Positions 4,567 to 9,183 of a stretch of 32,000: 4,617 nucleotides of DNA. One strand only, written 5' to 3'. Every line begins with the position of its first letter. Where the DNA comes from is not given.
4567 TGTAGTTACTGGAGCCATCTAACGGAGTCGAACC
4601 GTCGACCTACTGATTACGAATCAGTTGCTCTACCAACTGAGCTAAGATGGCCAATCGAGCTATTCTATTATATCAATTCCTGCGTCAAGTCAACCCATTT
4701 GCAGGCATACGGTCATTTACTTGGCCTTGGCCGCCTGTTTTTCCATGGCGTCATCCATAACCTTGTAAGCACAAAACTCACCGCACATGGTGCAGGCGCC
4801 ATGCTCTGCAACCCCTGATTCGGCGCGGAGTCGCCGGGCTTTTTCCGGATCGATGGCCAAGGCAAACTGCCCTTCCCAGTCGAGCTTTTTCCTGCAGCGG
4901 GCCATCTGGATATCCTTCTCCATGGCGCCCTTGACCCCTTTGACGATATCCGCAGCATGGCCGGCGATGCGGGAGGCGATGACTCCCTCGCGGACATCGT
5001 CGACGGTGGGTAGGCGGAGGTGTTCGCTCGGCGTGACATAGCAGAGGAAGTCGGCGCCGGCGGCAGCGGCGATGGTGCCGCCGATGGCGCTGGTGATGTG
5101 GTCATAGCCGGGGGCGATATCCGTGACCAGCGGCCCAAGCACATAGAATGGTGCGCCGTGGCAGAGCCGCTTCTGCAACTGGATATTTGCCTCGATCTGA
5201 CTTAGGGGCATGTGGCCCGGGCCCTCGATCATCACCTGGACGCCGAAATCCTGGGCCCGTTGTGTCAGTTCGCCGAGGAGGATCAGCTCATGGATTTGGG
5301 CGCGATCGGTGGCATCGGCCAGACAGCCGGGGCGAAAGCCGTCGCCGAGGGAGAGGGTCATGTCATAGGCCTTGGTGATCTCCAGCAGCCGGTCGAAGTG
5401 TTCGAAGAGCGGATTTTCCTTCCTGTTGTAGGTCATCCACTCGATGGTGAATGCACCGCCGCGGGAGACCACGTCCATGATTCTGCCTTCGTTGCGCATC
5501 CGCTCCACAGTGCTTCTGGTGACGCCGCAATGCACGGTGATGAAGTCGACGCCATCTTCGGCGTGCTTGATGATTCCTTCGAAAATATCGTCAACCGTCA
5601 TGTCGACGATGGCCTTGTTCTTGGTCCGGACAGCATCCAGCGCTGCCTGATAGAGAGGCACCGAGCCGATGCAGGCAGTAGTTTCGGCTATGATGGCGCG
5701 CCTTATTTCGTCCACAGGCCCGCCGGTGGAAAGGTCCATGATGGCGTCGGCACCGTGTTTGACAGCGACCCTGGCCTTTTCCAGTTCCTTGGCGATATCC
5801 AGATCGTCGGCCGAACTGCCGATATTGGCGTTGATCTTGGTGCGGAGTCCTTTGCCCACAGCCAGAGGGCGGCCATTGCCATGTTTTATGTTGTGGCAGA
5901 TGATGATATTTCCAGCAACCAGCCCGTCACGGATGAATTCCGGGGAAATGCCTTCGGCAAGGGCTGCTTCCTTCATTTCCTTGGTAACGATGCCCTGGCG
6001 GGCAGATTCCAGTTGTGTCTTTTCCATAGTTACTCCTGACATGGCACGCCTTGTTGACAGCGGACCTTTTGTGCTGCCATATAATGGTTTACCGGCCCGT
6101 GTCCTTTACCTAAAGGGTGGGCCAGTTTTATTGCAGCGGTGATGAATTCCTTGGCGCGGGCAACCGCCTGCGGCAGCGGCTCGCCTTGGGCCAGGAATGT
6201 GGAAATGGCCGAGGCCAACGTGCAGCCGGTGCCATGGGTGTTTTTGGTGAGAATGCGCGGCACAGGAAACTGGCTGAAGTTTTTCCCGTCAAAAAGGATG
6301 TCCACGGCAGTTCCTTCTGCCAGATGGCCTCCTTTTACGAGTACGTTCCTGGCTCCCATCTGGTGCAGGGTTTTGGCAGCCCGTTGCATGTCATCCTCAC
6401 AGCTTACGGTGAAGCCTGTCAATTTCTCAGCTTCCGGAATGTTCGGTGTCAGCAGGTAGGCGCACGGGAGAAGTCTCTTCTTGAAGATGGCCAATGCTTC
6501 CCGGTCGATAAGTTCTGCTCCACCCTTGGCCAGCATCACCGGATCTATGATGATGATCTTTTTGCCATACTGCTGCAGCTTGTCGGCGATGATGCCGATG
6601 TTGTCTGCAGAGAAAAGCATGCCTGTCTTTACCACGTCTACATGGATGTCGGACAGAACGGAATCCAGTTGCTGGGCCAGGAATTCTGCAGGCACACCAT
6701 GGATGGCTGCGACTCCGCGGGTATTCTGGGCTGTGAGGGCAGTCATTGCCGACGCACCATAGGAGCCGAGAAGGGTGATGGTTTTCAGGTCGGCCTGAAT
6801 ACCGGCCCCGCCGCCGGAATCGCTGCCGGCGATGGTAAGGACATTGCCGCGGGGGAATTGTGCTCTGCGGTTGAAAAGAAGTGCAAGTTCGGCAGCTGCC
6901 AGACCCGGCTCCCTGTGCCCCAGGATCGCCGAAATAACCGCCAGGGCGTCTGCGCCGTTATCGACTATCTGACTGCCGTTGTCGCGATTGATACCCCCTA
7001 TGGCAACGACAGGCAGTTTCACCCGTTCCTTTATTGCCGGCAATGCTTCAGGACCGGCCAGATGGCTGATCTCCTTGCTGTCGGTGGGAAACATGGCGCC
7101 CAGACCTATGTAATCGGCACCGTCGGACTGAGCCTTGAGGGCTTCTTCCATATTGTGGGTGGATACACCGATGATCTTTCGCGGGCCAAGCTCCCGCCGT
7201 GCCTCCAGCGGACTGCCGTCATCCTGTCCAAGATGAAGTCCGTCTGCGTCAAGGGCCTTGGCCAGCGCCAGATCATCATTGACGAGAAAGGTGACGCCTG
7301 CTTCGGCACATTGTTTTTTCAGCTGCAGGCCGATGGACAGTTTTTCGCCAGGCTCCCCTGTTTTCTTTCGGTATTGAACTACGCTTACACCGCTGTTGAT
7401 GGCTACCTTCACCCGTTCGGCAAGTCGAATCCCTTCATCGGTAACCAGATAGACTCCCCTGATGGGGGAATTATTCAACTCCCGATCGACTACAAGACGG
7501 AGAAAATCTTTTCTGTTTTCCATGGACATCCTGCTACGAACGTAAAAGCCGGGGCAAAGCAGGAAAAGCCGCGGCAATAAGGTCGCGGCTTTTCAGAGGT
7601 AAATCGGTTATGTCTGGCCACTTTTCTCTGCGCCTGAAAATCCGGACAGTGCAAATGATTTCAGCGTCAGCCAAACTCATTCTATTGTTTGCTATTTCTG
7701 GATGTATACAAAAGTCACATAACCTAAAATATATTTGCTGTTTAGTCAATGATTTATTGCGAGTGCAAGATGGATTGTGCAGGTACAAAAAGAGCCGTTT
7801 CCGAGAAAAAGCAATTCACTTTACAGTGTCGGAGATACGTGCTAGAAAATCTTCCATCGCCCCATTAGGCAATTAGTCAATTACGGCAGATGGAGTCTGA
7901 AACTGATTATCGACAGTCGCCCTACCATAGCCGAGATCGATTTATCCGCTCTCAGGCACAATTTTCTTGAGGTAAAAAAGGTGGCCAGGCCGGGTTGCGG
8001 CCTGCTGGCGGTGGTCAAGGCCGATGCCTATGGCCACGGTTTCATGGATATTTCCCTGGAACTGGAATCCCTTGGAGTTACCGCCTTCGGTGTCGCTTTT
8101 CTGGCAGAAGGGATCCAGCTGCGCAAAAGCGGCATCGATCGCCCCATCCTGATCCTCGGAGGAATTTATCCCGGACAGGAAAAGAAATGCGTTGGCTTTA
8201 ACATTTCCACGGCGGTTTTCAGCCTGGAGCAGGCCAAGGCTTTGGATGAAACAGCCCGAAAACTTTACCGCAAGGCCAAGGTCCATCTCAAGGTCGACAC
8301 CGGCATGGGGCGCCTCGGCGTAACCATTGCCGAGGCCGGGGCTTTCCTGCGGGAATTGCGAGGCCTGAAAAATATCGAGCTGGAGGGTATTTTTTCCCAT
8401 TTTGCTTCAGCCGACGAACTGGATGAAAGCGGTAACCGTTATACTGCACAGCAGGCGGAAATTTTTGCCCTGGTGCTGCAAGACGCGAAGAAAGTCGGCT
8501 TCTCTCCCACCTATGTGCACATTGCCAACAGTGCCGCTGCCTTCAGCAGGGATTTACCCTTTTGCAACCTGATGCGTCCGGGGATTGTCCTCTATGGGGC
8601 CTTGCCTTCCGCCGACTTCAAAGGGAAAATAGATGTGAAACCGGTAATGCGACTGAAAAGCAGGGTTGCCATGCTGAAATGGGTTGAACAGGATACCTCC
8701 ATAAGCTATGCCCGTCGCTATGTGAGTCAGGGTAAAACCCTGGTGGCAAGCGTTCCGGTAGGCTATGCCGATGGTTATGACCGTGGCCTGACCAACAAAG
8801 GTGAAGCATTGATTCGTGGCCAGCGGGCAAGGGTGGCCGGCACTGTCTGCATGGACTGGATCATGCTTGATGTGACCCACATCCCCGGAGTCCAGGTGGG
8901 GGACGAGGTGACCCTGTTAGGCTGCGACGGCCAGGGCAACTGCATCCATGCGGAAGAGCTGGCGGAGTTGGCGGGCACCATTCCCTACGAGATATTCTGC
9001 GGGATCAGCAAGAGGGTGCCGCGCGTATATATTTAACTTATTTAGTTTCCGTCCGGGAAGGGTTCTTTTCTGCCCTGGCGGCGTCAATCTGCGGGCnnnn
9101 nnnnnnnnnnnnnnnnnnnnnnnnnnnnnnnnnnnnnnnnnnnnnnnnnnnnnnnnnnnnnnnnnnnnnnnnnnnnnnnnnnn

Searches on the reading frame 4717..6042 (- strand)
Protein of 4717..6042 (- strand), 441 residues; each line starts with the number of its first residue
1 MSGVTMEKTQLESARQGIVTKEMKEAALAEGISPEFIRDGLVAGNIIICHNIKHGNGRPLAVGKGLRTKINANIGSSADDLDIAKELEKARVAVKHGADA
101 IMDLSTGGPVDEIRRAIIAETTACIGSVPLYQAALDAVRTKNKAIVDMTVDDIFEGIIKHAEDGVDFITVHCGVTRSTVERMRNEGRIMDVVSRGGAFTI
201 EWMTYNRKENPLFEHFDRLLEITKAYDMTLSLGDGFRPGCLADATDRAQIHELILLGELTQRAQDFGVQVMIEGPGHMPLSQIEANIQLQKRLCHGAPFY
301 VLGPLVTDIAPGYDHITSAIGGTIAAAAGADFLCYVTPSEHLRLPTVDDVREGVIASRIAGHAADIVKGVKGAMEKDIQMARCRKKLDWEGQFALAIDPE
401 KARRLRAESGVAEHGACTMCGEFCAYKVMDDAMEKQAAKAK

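Call 55: search_protein_families(library=pfam, proteins=[window:4717-6042:-], max_evalue=0.00001)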
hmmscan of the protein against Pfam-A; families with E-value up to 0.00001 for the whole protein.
window:4717-6042:- (441 aa): 1 family
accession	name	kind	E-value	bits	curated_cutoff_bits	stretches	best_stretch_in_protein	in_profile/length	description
PF01964.24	ThiC_Rad_SAM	-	8.7e-198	657.7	25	1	9-430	1-419/420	Radical SAM ThiC family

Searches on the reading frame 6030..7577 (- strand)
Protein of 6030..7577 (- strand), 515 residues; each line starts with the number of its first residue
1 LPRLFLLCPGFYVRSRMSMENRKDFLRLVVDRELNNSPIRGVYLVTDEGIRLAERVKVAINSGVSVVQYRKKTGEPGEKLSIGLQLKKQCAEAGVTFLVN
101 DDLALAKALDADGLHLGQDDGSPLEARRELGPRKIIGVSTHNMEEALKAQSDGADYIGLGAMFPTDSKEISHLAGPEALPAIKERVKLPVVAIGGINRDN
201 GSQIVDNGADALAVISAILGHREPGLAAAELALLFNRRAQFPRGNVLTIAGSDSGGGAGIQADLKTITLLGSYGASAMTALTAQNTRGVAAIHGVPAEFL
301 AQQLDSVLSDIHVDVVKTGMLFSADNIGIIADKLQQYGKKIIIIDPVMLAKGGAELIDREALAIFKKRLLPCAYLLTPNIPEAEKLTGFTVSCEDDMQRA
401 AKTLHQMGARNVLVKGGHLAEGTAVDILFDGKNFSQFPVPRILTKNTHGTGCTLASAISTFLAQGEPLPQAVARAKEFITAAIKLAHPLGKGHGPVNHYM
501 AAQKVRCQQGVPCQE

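Call 55: search_protein_families(library=pfam, proteins=[window:6030-7577:-], max_evalue=0.00001)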
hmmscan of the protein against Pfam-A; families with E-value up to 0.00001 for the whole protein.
window:6030-7577:- (515 aa): 4 families
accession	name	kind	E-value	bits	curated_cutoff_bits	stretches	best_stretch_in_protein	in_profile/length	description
PF08543.17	Phos_pyr_kin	-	4e-95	318.3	27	1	253-497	1-246/246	Phosphomethylpyrimidine kinase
PF02581.23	TMP-TENI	-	2.4e-59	200.1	27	1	42-218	1-180/180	Thiamine monophosphate synthase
PF00294.29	PfkB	-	5e-10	39.6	25.8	1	367-477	178-284/302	pfkB family carbohydrate kinase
PF01256.23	Carb_kinase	-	3.1e-08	33.8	27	1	345-481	86-218/242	NAD(P)H-hydrate dehydratase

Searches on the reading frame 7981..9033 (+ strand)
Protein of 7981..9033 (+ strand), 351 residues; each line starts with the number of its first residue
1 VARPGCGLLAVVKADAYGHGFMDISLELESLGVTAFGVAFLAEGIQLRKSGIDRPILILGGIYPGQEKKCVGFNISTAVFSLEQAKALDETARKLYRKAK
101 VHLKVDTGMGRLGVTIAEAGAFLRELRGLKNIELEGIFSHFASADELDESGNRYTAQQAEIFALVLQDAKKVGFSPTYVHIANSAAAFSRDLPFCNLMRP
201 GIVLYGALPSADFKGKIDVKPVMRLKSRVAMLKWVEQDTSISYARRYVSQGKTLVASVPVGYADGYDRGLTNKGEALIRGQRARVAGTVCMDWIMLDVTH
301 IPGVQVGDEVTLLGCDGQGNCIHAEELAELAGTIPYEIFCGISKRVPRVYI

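Call 55: search_protein_families(library=pfam, proteins=[window:7981-9033:+], max_evalue=0.00001)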
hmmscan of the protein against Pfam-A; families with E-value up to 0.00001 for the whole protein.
window:7981-9033:+ (351 aa): 2 families
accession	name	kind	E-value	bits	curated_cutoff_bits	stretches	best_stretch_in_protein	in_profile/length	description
PF01168.26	Ala_racemase_N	-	2.8e-65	220.6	24.1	1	2-209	17-220/220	Alanine racemase, N-terminal domain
PF00842.27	Ala_racemase_C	-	6.9e-47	158.6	25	1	222-350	1-127/127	Alanine racemase, C-terminal domain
